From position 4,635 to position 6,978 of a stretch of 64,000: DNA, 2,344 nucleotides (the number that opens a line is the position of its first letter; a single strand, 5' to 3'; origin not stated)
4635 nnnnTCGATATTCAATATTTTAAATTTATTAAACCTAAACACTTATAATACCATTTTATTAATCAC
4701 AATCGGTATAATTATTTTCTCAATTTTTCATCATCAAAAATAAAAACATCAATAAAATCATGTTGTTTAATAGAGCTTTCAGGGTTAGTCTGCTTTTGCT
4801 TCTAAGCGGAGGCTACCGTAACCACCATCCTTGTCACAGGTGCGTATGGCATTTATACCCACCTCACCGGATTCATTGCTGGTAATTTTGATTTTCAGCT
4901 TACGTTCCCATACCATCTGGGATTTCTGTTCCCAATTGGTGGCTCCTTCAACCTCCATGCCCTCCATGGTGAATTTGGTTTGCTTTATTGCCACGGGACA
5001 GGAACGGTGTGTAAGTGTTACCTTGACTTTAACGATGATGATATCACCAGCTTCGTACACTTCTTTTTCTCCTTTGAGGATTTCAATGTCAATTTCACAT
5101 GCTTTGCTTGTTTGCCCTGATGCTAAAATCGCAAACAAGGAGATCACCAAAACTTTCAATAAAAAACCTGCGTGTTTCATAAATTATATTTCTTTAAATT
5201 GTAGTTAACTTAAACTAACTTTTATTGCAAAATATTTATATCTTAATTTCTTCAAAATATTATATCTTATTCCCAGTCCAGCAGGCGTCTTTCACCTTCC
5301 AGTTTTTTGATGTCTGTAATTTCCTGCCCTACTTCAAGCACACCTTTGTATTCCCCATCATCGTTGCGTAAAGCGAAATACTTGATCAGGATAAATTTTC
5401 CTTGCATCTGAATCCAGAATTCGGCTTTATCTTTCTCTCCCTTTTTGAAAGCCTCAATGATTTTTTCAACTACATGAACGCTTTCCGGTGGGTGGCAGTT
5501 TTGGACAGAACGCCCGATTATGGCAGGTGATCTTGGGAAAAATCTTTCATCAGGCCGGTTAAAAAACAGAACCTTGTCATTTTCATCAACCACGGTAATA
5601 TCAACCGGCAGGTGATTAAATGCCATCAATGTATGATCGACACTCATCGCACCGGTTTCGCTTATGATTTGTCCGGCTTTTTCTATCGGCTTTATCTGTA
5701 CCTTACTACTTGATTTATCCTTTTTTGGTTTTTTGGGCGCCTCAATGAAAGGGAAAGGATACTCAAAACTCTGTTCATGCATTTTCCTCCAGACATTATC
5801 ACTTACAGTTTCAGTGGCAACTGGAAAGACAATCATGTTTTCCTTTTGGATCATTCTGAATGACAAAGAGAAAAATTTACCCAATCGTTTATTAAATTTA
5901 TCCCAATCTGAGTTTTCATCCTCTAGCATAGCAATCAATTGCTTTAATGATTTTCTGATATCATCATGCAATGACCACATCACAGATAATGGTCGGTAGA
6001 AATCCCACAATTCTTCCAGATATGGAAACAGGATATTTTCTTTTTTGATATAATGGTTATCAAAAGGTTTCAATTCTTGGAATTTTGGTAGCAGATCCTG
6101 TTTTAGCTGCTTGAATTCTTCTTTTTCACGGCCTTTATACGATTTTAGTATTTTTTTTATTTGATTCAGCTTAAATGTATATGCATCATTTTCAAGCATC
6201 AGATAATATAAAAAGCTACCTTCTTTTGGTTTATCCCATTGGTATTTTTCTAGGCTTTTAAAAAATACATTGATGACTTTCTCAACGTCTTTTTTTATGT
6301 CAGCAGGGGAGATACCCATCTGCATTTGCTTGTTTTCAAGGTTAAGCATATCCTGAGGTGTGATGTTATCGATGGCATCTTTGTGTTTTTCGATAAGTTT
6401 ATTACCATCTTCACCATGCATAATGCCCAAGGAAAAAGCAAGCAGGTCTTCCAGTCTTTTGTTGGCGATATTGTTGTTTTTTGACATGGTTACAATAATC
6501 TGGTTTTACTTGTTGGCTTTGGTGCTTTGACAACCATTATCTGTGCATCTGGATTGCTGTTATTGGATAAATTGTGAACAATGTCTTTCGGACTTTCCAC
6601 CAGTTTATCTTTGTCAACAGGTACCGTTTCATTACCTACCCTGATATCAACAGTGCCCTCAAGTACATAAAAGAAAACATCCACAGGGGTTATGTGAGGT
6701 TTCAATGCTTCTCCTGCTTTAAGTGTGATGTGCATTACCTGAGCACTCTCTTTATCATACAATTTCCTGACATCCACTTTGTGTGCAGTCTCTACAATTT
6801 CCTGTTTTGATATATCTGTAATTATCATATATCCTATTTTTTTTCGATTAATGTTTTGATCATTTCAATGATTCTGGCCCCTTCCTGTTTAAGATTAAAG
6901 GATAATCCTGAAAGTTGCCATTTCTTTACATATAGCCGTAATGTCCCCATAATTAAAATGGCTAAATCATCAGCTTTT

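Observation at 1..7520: TetR-gated gene string joining an MMPL exporter and an OM barrel to a NapH-like polyferredoxin and a hemerythrin/PAS protein: candidate uncharacterised envelope redox/export system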

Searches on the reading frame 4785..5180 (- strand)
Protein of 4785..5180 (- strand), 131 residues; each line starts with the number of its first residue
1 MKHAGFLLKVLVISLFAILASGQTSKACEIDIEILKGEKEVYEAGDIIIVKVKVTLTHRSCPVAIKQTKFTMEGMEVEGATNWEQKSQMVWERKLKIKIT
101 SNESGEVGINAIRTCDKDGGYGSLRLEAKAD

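Call 4: search_protein_families(library=pfam, proteins=[window:4785-5180:-], max_evalue=0.01)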
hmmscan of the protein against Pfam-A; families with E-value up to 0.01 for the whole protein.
window:4785-5180:- (131 aa): 0 families

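Call 5: search_protein_families(library=ncbifam, proteins=[window:4785-5180:-], max_evalue=0.01)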
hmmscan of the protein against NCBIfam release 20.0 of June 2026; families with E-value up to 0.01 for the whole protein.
window:4785-5180:- (131 aa): 0 families

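Call 19: find_homologous_proteins(query=window:4785-5180:-)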
Query window:4785-5180:- (131 aa): 130 proteins with E <= 0.001 among 137 candidates; the best 120 are listed.
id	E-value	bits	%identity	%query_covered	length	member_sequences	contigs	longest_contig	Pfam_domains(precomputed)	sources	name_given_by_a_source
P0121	1.8e-78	278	100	100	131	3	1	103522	-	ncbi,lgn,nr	ncbi:MAG: hypothetical protein U9N51_02090 [Bacteroidota bacterium]|nr:hypothetical protein [Bactero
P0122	1.6e-68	246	86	100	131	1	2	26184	-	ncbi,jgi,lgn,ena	-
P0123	1.4e-67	243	85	100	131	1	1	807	-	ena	-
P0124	8.1e-66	237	84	100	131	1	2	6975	-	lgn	-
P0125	4.8e-43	164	63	91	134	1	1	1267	-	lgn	-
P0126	7.9e-43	163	69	82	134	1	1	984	-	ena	-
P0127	3.8e-42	161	60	92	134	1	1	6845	-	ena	-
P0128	1.4e-41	159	59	92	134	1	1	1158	-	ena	-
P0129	1.6e-41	159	57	93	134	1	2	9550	-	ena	-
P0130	3.0e-41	158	62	91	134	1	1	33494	-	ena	-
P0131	3.4e-41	158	57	92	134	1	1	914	-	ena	-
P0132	4.6e-41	158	62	90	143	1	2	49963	-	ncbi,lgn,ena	-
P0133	7.7e-41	157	55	92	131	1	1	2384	-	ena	-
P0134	1.5e-40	156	66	82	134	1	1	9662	-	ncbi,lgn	-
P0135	1.6e-40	156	59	93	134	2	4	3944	-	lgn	-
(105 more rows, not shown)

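Call 30: predict_structure(alignment_id=A2)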
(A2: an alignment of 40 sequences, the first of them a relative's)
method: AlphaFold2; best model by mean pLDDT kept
length: 131 residues; sequences in the alignment: 40
mean_pLDDT: 86.0   pTM: 0.72
mean pLDDT of the five models: 86.0, 85.8, 85.5, 85.2, 82.6
residues with pLDDT >= 90: 74; 70-90: 37; 50-70: 20; < 50: 0
segments of 3 or more residues with pLDDT < 50: none
pLDDT, mean of each block of 10 residues (from residue 1): 68 74 67 96 96 85 82 96 94 97 90 79 94 77
secondary structure, 60 per line:
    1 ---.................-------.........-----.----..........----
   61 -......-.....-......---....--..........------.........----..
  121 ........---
elements in order: H4-20 E28-36 E47-56 H62-67 E69-73 E75-80 E84-87 E90-99 E106-114 E119-128

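Call 37: search_protein_families(library=pfam, proteins=[window:4785-5180:-], max_evalue=10)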
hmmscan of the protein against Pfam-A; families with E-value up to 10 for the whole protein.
window:4785-5180:- (131 aa): 1 family
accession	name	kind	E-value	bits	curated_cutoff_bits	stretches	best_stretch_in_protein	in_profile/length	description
PF00598.24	Flu_M1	-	0.053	13.5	23.4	1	49-108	58-116/157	Influenza Matrix protein (M1)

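Call 42: search_protein_representatives(alignment_id=A2)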
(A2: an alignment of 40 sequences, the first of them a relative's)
Query: 40 sequences, 129 profile positions. Proteins with E-value up to 0.001 (for the whole library): 290; up to 1e-10: 163; up to 1e-30: 37. The best 150 are listed.
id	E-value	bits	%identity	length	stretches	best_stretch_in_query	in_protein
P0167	3.9e-57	207.6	-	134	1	1-126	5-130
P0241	2.9e-47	175.7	-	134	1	5-127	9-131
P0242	4.7e-42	158.8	-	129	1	2-126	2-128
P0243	4.8e-42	158.8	-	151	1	5-127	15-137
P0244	1.5e-41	157.2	-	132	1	5-126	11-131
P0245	1.8e-41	156.9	-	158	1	8-127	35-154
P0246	9.9e-41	154.6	-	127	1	10-126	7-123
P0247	1.6e-40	153.8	-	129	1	7-126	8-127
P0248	4.0e-40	152.6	-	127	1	7-125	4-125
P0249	5.6e-39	148.9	-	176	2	34-128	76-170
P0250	7.9e-39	148.4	-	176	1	7-127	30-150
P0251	1.0e-38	148.0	-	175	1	8-126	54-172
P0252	3.7e-38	146.2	-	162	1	6-127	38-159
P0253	3.4e-37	143.1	-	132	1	5-128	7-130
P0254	5.3e-37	142.5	-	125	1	4-125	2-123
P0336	1.4e-19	86.2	-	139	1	6-124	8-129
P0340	6.2e-19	84.1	-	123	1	10-124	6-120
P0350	4.8e-16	74.7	-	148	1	6-124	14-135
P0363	4.8e-14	68.3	-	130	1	16-117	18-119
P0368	8.5e-14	67.5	-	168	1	80-128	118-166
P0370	1.7e-13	66.5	-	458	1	3-127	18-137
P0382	5.7e-12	61.6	-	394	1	9-127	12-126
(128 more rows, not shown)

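Call 43: search_protein_families(library=pfam, proteins=[P0370, P0382, P0249, P0368], max_evalue=0.01)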
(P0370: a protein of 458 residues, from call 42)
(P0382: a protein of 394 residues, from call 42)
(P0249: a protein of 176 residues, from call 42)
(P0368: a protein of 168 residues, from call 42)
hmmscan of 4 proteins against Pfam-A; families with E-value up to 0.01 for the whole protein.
P0370 (458 aa): 8 families
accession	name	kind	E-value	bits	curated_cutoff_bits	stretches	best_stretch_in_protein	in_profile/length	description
PF12801.12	Fer4_5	-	1.8e-16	60.3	22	2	263-299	3-39/48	4Fe-4S binding domain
PF00037.32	Fer4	-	2.6e-07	30.6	21.1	1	430-452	1-23/24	4Fe-4S binding domain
PF13187.11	Fer4_9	-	4.7e-05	23.8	27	1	406-452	1-52/52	4Fe-4S dicluster domain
PF12838.12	Fer4_7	-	5.7e-05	23.9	27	1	406-451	1-52/52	4Fe-4S dicluster domain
PF13237.11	Fer4_10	-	9.4e-05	22.7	25.5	1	402-448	4-53/53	4Fe-4S dicluster domain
PF25160.1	LdpA_Fe-S-bd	-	0.00022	21.4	27.6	0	380-425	9-45/49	LdpA Fe-S cluster-binding domain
PF00122.25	E1-E2_ATPase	-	0.0018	18.3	28.1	1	183-256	104-173/181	E1-E2 ATPase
PF12797.12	Fer4_2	-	0.0033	17.7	24.5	1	429-448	2-21/22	4Fe-4S binding domain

P0382 (394 aa): 1 family
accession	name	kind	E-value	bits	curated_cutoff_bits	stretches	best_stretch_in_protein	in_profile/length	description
PF12801.12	Fer4_5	-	2.9e-12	46.8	22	1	245-279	6-41/48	4Fe-4S binding domain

P0249 (176 aa): 0 families

P0368 (168 aa): 2 families
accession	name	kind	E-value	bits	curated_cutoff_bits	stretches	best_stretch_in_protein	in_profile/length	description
PF02388.22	FemAB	-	6.2e-05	22.4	24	1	12-121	6-110/406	FemAB family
PF14717.12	DUF4465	-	0.0026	18.6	25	1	89-142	112-162/176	Domain of unknown function (DUF4465)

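Call 55: find_encoding_contigs(protein=P0370, flank=8000, max_places=3)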
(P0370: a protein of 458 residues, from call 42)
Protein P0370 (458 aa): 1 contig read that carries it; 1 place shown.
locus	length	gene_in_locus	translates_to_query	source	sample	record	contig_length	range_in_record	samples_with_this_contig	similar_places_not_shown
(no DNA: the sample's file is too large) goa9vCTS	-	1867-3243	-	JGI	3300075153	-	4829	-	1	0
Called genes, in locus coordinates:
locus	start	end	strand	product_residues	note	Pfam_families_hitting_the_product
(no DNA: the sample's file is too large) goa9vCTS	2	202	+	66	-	?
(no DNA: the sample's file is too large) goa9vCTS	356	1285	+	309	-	PF12801:Fer4_5, PF00037:Fer4 (faint), PF12837:Fer4_6 (faint), PF12838:Fer4_7 (faint), PF12801:Fer4_5, PF13187:Fer4_9 (weak), PF13237:Fer4_10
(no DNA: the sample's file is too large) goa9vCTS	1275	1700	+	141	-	-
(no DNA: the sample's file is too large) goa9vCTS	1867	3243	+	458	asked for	PF12801:Fer4_5, PF00037:Fer4 (faint), PF12801:Fer4_5 (weak)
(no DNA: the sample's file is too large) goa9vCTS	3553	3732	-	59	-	PF00037:Fer4, PF12837:Fer4_6 (weak)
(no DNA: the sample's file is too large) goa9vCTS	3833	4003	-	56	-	-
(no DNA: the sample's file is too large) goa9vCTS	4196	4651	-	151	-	PF01475:FUR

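Call 57: find_encoding_contigs(protein=P0382, flank=8000, max_places=3)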
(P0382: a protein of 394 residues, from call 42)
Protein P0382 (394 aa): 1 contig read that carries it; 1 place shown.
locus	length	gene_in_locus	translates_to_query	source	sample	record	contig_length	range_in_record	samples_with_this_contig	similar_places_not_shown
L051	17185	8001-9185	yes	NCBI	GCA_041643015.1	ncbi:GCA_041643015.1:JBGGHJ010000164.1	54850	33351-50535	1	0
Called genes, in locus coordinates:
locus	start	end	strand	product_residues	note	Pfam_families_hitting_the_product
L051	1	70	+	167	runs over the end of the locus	PF00889:EF_TS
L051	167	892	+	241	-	PF00696:AA_kinase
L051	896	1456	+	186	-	PF01765:RRF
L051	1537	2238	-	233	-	PF09360:zf-CDGSH, PF06902:Fer4_19, PF09360:zf-CDGSH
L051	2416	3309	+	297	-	PF01680:SOR_SNZ, PF05690:ThiG (weak)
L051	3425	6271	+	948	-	PF02700:PurS (faint), PF18072:FGAR-AT_linker, PF00586:AIRS, PF02769:AIRS_C, PF22689:FGAR-AT_PurM_N-like (weak), PF00586:AIRS (weak), PF02769:AIRS_C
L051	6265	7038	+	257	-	PF13507:GATase_5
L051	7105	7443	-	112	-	-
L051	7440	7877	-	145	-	-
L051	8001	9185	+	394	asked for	PF12801:Fer4_5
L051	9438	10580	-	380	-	PF00478:IMPDH, PF01070:FMN_dh (faint)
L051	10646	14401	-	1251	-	PF00989:PAS, PF08448:PAS_4, PF13426:PAS_9, PF08447:PAS_3, PF13426:PAS_9, PF00989:PAS, PF08448:PAS_4, PF13426:PAS_9, +14 more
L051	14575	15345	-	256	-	PF06750:A24_N_bact, PF01478:Peptidase_A24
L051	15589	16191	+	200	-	-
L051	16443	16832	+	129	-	PF07963:N_methyl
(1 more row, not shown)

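Call 58: find_encoding_contigs(protein=P0340, flank=8000, max_places=3)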
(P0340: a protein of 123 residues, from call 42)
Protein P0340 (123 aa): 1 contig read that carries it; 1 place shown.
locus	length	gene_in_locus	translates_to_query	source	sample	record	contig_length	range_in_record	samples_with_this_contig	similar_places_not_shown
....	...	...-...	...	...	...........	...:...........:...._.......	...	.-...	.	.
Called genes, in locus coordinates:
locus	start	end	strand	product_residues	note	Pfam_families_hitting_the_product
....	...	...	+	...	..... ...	-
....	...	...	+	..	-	?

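Call 74: find_encoding_contigs(protein=P0363, flank=7000, max_places=2)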
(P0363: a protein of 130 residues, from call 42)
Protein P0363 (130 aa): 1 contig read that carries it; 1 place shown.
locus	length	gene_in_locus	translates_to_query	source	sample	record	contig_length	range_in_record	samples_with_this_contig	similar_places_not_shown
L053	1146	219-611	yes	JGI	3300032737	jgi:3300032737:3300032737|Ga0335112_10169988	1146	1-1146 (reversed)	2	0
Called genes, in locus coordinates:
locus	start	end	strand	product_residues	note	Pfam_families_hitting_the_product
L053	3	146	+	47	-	?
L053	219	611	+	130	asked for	-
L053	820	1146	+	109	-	?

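Call 75: find_encoding_contigs(protein=P0350, flank=7000, max_places=2)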
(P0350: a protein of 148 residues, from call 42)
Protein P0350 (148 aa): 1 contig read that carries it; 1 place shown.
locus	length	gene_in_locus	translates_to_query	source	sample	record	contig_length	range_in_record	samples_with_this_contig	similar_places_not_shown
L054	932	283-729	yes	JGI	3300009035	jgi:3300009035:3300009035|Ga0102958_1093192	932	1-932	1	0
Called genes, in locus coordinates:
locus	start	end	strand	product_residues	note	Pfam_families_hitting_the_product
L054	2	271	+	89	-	?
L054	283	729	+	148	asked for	-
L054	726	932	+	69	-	?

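Call 76: find_encoding_contigs(protein=P0336, flank=7000, max_places=2)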
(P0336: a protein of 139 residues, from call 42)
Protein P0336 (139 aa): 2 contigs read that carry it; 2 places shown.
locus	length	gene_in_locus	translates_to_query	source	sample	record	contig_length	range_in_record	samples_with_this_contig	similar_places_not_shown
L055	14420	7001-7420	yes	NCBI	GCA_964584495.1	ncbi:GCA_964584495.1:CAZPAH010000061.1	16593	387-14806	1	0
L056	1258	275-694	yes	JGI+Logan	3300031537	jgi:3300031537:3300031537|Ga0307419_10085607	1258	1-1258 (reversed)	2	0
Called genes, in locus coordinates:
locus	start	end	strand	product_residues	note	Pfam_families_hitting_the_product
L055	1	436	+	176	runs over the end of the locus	PF07366:SnoaL, PF12680:SnoaL_2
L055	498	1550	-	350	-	-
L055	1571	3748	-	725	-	PF06202:GDE_C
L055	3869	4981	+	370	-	PF00005:ABC_tran, PF17912:OB_MalK, PF08402:TOBE_2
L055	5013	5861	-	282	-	PF00528:BPD_transp_1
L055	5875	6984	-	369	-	PF00528:BPD_transp_1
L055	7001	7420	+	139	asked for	-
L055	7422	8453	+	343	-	PF12801:Fer4_5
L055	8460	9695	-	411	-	PF01547:SBP_bac_1, PF13416:SBP_bac_8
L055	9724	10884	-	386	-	PF13535:ATP-grasp_4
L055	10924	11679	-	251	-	PF00881:Nitroreductase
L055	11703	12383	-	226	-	PF13549:ATP-grasp_5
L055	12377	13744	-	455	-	PF02629:CoA_binding, PF13380:CoA_binding_2, PF13607:Succ_CoA_lig, PF19045:Ligase_CoA_2 (faint)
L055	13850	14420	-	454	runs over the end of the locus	PF13347:MFS_2, PF07690:MFS_1, PF11700:ATG22, PF07690:MFS_1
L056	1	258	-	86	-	?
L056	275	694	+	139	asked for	-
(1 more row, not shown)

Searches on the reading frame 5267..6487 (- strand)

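Call 4: search_protein_families(library=pfam, proteins=[window:5267-6487:-], max_evalue=0.01)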
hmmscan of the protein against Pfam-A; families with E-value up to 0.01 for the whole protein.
window:5267-6487:- (406 aa): 4 families
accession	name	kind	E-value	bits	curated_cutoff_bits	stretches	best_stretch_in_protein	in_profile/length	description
PF13596.12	PAS_10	-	2.1e-30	105.9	22.1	1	290-391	5-106/106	PAS domain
PF01814.28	Hemerythrin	-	1e-13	52.3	25.3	1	122-224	31-127/127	Hemerythrin HHE cation binding domain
PF13426.13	PAS_9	-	1.1e-05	26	27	1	297-392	4-103/103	PAS domain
PF08448.16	PAS_4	-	2e-05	25.2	23.1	1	290-392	1-107/110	PAS fold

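Call 5: search_protein_families(library=ncbifam, proteins=[window:5267-6487:-], max_evalue=0.01)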
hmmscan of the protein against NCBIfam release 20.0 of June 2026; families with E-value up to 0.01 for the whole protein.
window:5267-6487:- (406 aa): 5 families
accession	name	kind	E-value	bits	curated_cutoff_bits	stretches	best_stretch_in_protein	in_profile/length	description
NF046044.1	PnpS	equivalog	5.9e-08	32.1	400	1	262-400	33-170/390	two-component system histidine kinase PnpS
TIGR00229.1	sensory_box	domain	1.5e-07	31.6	22.9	1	289-399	10-125/126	PAS domain S-box protein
TIGR03652.1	FeS_repair_RIC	equivalog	0.00078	19.3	204.7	1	110-222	94-214/216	iron-sulfur cluster repair di-iron protein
NF008221.0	PRK10992.1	equivalog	0.00088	18.8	254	1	141-225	125-217/220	iron-sulfur cluster repair protein YtfE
NF041034.1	Rad50_Sulf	equivalog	0.0019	16.1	1000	1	28-204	430-591/872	DNA double-strand break repair ATPase Rad50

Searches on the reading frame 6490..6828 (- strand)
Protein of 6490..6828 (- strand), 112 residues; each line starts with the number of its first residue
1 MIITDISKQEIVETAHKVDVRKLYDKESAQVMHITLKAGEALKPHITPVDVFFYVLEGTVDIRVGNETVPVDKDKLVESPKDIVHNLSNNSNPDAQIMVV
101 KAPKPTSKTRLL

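Call 4: search_protein_families(library=pfam, proteins=[window:6490-6828:-], max_evalue=0.01)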
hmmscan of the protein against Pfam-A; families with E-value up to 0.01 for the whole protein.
window:6490-6828:- (112 aa): 2 families
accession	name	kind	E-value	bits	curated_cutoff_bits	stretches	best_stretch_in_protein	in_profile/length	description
PF07883.17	Cupin_2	-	8.3e-12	45.1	27.2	1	33-100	2-69/70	Cupin domain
PF12973.13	Cupin_7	-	4.5e-05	23.6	27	1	2-100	4-100/105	ChrR Cupin-like domain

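Call 5: search_protein_families(library=ncbifam, proteins=[window:6490-6828:-], max_evalue=0.01)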
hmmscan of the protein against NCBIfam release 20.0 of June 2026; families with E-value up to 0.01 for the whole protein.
window:6490-6828:- (112 aa): 1 family
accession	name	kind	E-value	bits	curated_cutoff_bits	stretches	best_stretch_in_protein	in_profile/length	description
TIGR03214.2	ura-cupin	equivalog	0.0004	19.9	200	1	34-102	53-123/249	(S)-ureidoglycine aminohydrolase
